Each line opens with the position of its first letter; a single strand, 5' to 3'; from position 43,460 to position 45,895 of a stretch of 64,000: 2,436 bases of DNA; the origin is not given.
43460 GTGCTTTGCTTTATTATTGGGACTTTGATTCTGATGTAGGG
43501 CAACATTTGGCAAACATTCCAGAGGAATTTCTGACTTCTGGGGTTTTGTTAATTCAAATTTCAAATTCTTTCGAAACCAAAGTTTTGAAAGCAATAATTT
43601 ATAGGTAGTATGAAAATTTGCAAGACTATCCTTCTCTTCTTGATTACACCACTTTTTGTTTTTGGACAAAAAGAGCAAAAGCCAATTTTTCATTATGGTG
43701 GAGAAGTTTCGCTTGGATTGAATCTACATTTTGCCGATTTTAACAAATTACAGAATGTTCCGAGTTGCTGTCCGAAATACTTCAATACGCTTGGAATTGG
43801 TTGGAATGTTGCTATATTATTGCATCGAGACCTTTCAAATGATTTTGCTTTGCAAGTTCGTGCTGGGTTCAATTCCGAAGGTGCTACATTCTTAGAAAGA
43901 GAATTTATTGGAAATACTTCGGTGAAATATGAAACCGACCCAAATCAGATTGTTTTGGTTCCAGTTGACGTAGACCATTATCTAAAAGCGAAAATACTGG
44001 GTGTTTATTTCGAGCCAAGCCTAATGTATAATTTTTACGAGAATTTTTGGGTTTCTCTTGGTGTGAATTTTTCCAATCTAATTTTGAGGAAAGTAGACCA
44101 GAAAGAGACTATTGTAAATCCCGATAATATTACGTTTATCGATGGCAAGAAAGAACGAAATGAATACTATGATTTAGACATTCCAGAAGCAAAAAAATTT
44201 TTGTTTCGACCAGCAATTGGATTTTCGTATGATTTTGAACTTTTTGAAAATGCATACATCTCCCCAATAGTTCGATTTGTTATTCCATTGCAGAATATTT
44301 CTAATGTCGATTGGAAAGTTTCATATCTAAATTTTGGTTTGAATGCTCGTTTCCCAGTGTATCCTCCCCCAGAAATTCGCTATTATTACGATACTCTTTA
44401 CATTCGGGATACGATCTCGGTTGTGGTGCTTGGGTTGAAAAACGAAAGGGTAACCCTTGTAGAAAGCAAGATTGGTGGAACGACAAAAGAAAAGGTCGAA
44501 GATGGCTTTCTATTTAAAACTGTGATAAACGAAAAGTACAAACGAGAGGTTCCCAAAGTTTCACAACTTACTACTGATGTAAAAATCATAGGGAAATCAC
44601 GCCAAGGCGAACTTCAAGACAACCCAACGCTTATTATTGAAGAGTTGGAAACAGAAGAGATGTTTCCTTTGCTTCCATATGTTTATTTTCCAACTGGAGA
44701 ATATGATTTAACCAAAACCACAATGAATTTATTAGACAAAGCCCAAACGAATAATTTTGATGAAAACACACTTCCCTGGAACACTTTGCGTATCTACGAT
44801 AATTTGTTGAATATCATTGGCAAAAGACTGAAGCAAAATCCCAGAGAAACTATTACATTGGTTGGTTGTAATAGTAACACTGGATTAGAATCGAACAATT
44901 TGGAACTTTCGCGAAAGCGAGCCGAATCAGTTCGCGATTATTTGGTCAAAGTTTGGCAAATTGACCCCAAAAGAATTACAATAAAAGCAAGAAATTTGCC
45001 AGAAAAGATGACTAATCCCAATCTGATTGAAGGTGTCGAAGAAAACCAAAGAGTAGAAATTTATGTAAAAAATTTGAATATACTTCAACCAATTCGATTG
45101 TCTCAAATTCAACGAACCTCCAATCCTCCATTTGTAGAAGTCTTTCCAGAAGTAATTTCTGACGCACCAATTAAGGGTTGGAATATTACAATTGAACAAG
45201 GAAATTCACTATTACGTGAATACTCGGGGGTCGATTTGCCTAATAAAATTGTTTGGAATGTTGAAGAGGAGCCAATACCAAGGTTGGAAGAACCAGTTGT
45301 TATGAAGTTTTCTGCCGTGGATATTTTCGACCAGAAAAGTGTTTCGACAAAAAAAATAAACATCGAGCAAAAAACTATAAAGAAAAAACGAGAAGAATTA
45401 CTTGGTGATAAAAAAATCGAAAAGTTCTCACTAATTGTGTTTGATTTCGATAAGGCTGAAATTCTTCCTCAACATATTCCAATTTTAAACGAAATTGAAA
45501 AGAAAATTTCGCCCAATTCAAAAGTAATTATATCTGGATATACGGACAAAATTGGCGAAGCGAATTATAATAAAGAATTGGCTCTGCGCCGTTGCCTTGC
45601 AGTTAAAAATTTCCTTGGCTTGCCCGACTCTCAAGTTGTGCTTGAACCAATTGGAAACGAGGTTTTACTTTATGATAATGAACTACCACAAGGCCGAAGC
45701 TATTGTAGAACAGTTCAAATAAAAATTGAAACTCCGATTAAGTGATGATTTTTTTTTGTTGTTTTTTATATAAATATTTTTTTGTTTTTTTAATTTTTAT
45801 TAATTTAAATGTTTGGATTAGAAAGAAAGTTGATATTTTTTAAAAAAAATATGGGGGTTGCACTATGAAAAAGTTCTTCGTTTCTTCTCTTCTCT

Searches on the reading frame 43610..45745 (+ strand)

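Call 48: search_protein_families(library=pfam, proteins=[window:43610-45745:+], max_evalue=0.001)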
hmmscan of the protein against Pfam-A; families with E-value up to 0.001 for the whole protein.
window:43610-45745:+ (711 aa): 2 families
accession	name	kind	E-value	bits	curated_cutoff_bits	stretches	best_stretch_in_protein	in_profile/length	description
PF00691.25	OmpA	-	4.4e-25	88.3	27.2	2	611-697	2-95/98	OmpA family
PF13568.12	OMP_b-brl_2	-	1.5e-05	25.6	27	1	35-231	15-174/175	Outer membrane protein beta-barrel domain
